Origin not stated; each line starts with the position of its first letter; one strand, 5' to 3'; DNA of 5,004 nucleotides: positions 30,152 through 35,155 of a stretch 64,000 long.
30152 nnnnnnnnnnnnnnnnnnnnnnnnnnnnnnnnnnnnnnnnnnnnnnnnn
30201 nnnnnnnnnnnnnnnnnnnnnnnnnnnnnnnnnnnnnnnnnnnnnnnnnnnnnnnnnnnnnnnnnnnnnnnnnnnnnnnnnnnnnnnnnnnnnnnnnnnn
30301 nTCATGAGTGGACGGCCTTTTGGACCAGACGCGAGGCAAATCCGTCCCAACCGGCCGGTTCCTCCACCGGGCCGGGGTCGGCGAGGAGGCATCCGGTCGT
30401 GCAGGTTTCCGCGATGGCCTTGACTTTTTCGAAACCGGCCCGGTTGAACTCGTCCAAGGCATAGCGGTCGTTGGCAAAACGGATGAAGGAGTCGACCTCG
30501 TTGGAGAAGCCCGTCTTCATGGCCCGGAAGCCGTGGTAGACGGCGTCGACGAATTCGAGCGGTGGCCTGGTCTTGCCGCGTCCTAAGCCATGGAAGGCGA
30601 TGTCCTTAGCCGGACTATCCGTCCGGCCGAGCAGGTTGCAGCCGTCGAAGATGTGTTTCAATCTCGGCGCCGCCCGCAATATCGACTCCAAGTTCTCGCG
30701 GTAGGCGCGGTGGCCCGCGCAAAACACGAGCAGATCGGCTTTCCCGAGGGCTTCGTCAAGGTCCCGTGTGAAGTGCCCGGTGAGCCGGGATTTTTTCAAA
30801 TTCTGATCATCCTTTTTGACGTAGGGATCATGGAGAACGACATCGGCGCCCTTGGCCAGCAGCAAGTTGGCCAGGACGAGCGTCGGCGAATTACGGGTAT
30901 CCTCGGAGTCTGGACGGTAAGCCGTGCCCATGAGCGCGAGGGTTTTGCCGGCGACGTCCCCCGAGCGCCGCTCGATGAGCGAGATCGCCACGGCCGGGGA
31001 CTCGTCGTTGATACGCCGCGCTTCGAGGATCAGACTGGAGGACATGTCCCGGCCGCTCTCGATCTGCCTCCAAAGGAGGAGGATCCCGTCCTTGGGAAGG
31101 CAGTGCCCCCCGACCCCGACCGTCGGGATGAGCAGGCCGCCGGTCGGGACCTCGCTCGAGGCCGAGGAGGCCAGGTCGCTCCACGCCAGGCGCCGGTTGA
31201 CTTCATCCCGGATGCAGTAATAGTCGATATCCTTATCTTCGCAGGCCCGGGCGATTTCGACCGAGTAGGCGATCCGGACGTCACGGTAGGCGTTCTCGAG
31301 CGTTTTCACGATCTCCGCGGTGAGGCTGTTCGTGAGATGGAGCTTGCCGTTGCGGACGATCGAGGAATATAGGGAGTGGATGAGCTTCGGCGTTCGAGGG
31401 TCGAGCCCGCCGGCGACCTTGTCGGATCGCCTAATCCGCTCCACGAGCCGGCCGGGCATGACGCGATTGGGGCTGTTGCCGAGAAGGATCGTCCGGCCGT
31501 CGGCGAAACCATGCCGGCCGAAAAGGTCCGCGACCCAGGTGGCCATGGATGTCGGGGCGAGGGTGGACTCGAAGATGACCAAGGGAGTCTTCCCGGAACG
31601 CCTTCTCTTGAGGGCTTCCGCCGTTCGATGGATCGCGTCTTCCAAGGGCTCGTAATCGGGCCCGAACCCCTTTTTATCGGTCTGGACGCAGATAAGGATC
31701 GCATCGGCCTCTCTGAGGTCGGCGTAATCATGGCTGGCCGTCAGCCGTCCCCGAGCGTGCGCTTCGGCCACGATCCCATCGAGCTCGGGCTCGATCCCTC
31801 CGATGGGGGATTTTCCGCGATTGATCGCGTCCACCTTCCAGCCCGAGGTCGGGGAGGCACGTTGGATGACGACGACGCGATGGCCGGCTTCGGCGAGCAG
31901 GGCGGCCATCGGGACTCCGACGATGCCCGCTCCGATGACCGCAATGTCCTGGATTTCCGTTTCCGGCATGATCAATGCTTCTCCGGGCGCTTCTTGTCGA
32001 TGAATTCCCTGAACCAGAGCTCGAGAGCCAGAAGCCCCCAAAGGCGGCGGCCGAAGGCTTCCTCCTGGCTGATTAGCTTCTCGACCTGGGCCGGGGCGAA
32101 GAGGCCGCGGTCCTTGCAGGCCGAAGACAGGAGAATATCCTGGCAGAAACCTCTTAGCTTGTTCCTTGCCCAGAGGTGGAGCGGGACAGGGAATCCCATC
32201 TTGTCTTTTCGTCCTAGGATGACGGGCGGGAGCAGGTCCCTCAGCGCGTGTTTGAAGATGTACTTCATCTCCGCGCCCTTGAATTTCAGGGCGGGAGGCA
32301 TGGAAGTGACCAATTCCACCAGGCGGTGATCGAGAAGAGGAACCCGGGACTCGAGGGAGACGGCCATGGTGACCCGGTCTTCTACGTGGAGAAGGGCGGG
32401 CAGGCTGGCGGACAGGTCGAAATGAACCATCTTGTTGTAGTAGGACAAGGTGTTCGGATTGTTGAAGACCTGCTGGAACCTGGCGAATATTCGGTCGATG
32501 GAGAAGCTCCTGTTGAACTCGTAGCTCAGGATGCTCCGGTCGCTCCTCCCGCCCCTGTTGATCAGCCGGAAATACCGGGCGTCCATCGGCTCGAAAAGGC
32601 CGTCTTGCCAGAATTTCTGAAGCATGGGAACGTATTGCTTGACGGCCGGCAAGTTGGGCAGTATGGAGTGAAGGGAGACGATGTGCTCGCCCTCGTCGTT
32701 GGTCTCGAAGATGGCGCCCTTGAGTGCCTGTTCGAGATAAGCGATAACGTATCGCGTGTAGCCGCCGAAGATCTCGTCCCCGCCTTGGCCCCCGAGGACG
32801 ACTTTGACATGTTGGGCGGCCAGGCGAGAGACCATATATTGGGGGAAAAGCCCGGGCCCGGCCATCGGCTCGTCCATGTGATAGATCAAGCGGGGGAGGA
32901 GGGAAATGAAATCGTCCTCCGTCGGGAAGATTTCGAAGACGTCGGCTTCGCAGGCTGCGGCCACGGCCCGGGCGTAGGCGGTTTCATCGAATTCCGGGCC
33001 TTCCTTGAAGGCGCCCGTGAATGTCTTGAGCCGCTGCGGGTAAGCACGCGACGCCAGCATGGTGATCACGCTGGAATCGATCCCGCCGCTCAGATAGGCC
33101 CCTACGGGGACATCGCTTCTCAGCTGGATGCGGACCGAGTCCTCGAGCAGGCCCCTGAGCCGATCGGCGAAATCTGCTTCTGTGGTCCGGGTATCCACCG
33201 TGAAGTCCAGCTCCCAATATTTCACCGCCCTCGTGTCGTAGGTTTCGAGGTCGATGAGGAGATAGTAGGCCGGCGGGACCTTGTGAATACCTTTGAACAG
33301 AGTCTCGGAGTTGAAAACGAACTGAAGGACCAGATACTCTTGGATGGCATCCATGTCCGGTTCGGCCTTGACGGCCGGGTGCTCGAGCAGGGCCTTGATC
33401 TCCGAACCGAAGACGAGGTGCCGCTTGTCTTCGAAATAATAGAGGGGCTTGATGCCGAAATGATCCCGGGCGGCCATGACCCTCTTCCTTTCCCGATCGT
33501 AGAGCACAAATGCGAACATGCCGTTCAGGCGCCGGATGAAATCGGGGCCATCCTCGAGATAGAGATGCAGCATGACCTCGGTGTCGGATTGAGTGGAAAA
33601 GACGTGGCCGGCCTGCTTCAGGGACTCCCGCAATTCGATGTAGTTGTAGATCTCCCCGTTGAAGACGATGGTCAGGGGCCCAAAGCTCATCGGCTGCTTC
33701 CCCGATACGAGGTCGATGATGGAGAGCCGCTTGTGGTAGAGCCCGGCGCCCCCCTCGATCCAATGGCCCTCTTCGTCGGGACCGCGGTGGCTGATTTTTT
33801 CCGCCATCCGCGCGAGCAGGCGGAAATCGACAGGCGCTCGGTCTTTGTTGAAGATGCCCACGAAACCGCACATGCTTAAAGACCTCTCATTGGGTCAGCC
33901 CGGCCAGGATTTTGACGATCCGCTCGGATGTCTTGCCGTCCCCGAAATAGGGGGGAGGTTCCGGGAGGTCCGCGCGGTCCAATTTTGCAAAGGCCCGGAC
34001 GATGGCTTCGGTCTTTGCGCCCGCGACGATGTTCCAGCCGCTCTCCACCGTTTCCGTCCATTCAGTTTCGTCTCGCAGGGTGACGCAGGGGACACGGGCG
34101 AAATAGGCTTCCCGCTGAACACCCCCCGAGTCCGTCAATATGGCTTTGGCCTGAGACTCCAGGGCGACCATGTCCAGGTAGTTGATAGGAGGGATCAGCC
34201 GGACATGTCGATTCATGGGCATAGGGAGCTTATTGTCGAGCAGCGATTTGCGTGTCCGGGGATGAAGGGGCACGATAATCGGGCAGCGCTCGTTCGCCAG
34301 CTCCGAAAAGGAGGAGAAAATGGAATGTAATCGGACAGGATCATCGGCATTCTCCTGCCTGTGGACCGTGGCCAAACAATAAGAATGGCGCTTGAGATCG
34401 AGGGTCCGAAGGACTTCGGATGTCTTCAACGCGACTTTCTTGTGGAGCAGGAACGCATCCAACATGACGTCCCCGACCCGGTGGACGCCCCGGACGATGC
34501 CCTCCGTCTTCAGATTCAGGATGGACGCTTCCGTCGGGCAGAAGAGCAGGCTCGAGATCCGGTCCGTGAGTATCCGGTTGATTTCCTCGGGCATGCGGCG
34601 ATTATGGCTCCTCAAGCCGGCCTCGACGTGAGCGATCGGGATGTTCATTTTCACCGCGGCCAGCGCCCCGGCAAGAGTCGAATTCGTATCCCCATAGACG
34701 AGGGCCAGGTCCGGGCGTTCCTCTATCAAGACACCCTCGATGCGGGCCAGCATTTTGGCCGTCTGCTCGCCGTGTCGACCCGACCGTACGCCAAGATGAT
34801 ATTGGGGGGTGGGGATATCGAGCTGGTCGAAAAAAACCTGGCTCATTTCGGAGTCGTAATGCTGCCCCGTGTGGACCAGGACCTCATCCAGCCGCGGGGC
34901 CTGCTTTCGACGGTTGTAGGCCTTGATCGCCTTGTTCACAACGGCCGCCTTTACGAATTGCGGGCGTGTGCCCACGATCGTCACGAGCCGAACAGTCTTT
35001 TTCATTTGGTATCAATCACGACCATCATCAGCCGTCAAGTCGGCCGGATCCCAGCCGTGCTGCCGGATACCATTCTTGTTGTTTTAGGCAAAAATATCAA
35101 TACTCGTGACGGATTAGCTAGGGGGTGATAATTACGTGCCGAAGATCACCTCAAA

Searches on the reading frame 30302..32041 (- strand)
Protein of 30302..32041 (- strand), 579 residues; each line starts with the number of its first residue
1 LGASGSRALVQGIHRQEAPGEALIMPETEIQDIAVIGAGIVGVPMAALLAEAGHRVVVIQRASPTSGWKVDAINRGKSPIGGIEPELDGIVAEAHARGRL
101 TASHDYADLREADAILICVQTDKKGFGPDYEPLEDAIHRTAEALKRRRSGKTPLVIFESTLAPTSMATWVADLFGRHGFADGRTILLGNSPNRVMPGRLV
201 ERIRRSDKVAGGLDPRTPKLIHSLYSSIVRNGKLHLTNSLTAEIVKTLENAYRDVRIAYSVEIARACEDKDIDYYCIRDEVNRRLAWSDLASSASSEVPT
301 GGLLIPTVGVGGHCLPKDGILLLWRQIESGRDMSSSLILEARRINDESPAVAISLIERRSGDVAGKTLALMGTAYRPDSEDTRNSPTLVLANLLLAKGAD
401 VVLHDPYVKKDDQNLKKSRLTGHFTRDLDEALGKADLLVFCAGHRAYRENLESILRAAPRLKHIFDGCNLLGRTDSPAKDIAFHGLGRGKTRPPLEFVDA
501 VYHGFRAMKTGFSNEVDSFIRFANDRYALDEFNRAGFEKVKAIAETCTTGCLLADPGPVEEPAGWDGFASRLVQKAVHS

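Call 9: search_protein_families(library=pfam, proteins=[window:30302-32041:-], max_evalue=0.001)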
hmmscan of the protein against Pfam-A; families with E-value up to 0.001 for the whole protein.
window:30302-32041:- (579 aa): 13 families
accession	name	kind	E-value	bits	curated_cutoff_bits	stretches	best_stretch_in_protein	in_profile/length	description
PF03721.20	UDPG_MGDP_dh_N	-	2.6e-27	96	27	1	32-217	2-179/187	UDP-glucose/GDP-mannose dehydrogenase family, NAD binding domain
PF03720.21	UDPG_MGDP_dh_C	-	3.9e-21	75.8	30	1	369-471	1-101/103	UDP-glucose/GDP-mannose dehydrogenase family, UDP binding domain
PF00984.24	UDPG_MGDP_dh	-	1.6e-14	54.2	25.4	1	241-346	2-93/94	UDP-glucose/GDP-mannose dehydrogenase family, central domain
PF01266.30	DAO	-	4.1e-07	30.3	27.9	1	32-67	1-37/353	FAD dependent oxidoreductase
PF07992.20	Pyr_redox_2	-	8e-06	25.9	26.1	1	17-63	140-175/291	Pyridine nucleotide-disulphide oxidoreductase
PF01210.29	NAD_Gly3P_dh_N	-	2.9e-05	24.6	23.1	0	33-63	2-32/158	NAD-dependent glycerol-3-phosphate dehydrogenase N-terminus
PF02737.24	3HCDH_N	-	9e-05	22.9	22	1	33-115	2-82/180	3-hydroxyacyl-CoA dehydrogenase, NAD binding domain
PF03446.21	NAD_binding_2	-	0.00017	22.1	21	0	32-63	1-32/161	NAD binding domain of 6-phosphogluconate dehydrogenase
PF00070.33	Pyr_redox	-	0.00022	22.1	22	1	33-63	2-32/82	Pyridine nucleotide-disulphide oxidoreductase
PF03807.23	F420_oxidored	-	0.00028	21.9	21.6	0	33-66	2-36/94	NADP oxidoreductase coenzyme F420-dependent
PF13450.12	NAD_binding_8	-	0.00031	21.4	21.9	1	35-68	1-34/68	NAD(P)-binding Rossmann-like domain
PF02558.23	ApbA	-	0.0005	20.2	22.2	0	33-63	1-31/150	Ketopantoate reductase PanE/ApbA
PF02826.25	2-Hacid_dh_C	-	0.00079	19.3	25.1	0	391-442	52-99/178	D-isomer specific 2-hydroxyacid dehydrogenase, NAD binding domain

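Call 21: search_protein_families(library=ncbifam, proteins=[window:30302-32041:-], max_evalue=0.00001)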
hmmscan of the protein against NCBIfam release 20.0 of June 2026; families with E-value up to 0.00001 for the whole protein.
window:30302-32041:- (579 aa): 7 families
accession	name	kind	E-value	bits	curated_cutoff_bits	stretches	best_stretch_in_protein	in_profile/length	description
TIGR03026.1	NDP-sugDHase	subfamily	8.4e-81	271.8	189.8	1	32-467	2-411/413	nucleotide sugar dehydrogenase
NF040825.1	UDPMaNacDH_Arch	equivalog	4.7e-68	230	750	1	32-490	2-417/418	UDP-N-acetyl-D-mannosamine dehydrogenase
NF008286.0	PRK11064.1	equivalog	3.3e-51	174.2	459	1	30-450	3-402/420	UDP-N-acetyl-D-mannosamine dehydrogenase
NF041297.1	UDPGDh_AglM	equivalog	8.6e-46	156.7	670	1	32-411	2-362/429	UDP-glucose 6-dehydrogenase AglM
NF047673.2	TeichurnBiosyTuaD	equivalog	2.9e-28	99.2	700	1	31-490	2-433/439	UDP-glucose 6-dehydrogenase TuaD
NF011729.0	PRK15182.1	equivalog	2.2e-16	59.7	592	1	32-412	8-361/425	Vi polysaccharide biosynthesis UDP-N-acetylglucosamine C-6 dehydrogenase TviB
NF011631.0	PRK15057.1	equivalog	1.2e-08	34.5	757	1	228-436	179-361/388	UDP-glucose 6-dehydrogenase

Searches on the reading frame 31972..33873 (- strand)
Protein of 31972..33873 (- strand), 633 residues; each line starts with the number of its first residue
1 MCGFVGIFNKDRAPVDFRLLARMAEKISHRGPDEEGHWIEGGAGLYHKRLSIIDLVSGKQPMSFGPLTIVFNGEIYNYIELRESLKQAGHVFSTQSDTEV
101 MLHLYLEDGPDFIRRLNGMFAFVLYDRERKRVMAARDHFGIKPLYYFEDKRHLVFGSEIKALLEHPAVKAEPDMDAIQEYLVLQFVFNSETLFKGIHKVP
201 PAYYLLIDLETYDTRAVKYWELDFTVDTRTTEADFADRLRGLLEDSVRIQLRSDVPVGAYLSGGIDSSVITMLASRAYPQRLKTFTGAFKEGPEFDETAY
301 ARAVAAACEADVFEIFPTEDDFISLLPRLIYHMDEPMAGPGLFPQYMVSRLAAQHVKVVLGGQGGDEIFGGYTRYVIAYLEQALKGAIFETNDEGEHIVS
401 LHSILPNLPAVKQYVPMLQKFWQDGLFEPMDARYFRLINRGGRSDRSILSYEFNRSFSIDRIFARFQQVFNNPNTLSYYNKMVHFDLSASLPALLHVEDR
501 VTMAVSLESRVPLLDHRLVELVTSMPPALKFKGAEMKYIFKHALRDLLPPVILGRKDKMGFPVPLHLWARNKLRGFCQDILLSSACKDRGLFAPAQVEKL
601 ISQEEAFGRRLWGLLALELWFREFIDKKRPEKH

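Call 9: search_protein_families(library=pfam, proteins=[window:31972-33873:-], max_evalue=0.001)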
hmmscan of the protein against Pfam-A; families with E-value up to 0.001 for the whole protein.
window:31972-33873:- (633 aa): 4 families
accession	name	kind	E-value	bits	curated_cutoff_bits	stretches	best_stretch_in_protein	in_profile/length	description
PF00733.27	Asn_synthase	-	2.4e-94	317.4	21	1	239-622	2-354/354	Asparagine synthase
PF13537.11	GATase_7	-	1.1e-46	158.3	25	1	47-163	1-122/123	Glutamine amidotransferase domain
PF13522.11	GATase_6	-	3.6e-41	140.7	27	1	32-158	1-130/130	Glutamine amidotransferase domain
PF12481.13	DUF3700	-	6e-05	23.1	27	1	112-158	125-172/228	Aluminium induced protein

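Call 21: search_protein_families(library=ncbifam, proteins=[window:31972-33873:-], max_evalue=0.00001)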
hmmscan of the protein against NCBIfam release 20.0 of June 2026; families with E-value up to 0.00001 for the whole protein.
window:31972-33873:- (633 aa): 9 families
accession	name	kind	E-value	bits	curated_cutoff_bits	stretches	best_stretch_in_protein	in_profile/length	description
TIGR01536.1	asn_synth_AEB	equivalog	2.9e-156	521.5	267.1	1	2-561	1-517/517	asparagine synthase (glutamine-hydrolyzing)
TIGR03108.1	eps_aminotran_1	hypoth_equivalog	5e-144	481.3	816.9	1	1-622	1-626/628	XrtA/PEP-CTERM system amidotransferase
TIGR03104.1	trio_amidotrans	equivalog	5.4e-119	398.1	570.1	2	1-376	1-384/589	N-acetylglutaminylglutamine amidotransferase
NF006949.0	PRK09431.1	equivalog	2.5e-90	303.6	499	3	1-165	1-168/554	asparagine synthase B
NF033535.1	lass_lactam_cya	exception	2.7e-83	280.7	525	2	1-370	1-377/668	lasso peptide isopeptide bond-forming cyclase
NF033561.1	macrolact_Ik_Al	subfamily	1e-21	77.2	300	1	104-371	66-333/561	albusnodin/ikarugamycin family macrolactam cyclase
TIGR01134.1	purF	equivalog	5e-11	42.6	350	1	59-163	84-200/432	amidophosphoribosyltransferase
NF001484.0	PRK00331.1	subfamily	2.1e-10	39.6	381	1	66-165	94-201/601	isomerizing glutamine--fructose-6-phosphate transaminase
TIGR01135.1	glmS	equivalog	8.9e-10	37.7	418.05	1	67-165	94-200/607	glutamine--fructose-6-phosphate transaminase (isomerizing)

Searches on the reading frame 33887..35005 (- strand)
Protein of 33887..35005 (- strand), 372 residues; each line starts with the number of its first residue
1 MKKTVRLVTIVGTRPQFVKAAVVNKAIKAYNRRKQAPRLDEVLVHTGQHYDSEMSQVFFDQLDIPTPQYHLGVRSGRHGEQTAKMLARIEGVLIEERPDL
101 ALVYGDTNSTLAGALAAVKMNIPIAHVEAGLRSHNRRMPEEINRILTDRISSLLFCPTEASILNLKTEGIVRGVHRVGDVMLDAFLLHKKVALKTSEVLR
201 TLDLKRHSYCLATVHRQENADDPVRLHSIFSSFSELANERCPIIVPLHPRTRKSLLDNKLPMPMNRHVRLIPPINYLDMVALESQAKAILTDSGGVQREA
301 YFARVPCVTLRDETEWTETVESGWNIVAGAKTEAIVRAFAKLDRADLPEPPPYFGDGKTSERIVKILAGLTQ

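Call 9: search_protein_families(library=pfam, proteins=[window:33887-35005:-], max_evalue=0.001)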
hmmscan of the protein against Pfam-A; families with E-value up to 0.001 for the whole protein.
window:33887-35005:- (372 aa): 1 family
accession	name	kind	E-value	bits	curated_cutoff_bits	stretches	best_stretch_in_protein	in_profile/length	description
PF02350.25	Epimerase_2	-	2.1e-110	369.3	30.6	1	34-367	4-346/347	UDP-N-acetylglucosamine 2-epimerase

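Call 21: search_protein_families(library=ncbifam, proteins=[window:33887-35005:-], max_evalue=0.00001)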
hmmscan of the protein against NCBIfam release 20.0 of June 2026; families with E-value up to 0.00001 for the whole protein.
window:33887-35005:- (372 aa): 2 families
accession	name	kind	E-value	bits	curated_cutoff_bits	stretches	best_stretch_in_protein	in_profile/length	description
TIGR00236.1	wecB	equivalog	2.9e-96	322.8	210.15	1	6-368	2-363/366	non-hydrolyzing UDP-N-acetylglucosamine 2-epimerase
TIGR03568.1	NeuC_NnaA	equivalog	8e-16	57.9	235.9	1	6-367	2-365/365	UDP-N-acetylglucosamine 2-epimerase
